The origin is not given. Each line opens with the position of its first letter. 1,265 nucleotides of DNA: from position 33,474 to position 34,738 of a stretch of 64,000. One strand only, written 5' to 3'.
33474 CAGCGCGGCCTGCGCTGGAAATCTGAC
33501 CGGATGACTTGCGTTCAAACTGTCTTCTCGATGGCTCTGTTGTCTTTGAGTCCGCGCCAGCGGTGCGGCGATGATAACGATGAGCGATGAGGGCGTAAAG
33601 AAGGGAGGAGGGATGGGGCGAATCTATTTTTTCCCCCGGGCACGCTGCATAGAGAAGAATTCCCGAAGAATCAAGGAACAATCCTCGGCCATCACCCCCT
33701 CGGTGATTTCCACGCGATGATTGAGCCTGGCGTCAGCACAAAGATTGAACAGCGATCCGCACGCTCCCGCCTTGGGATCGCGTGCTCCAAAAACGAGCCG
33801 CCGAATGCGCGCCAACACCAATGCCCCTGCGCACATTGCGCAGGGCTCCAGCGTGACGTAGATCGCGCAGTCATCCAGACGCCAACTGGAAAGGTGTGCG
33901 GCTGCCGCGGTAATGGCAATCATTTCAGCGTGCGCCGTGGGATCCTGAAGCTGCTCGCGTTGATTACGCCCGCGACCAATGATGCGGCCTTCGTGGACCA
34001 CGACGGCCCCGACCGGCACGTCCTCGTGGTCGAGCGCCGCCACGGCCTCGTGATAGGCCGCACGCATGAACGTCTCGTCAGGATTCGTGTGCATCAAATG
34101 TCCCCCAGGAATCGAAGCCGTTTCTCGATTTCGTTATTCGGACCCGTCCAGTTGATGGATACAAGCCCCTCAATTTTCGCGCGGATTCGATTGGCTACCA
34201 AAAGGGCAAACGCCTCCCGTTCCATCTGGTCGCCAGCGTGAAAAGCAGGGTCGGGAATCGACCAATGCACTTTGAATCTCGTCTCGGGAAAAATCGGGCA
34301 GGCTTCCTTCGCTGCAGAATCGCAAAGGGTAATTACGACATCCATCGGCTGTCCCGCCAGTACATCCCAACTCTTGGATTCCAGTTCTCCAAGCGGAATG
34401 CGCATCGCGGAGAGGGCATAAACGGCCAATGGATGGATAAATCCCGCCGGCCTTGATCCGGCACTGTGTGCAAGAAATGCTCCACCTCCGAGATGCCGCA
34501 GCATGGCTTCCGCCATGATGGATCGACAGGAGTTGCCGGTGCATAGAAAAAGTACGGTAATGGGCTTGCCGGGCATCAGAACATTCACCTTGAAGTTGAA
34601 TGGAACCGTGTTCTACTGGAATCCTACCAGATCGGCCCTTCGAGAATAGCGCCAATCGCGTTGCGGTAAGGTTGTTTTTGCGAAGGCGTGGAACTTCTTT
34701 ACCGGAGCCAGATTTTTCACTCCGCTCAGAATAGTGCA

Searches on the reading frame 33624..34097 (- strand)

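Call 6: search_protein_families(library=pfam, proteins=[window:33624-34097:-])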
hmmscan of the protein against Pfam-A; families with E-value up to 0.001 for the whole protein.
window:33624-34097:- (157 aa): 3 families
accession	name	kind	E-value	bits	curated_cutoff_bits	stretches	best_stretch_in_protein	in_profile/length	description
PF14437.12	MafB19-deam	-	7.1e-43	146.4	27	1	7-151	3-141/142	MafB19-like deaminase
PF00383.29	dCMP_cyt_deam_1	-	2.6e-31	108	25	1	6-104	3-101/102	Cytidine and deoxycytidylate deaminase zinc-binding region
PF14439.12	Bd3614-deam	-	1.2e-05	25.7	38.5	1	29-96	10-77/113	Bd3614-like deaminase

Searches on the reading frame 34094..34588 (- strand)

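Call 6: search_protein_families(library=pfam, proteins=[window:34094-34588:-])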
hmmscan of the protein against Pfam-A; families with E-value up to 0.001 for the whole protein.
window:34094-34588:- (164 aa): 1 family
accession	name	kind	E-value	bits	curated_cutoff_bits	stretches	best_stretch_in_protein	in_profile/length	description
PF01451.26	LMWPc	-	9.6e-19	68.4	23.2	1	12-123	1-130/144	Low molecular weight phosphotyrosine protein phosphatase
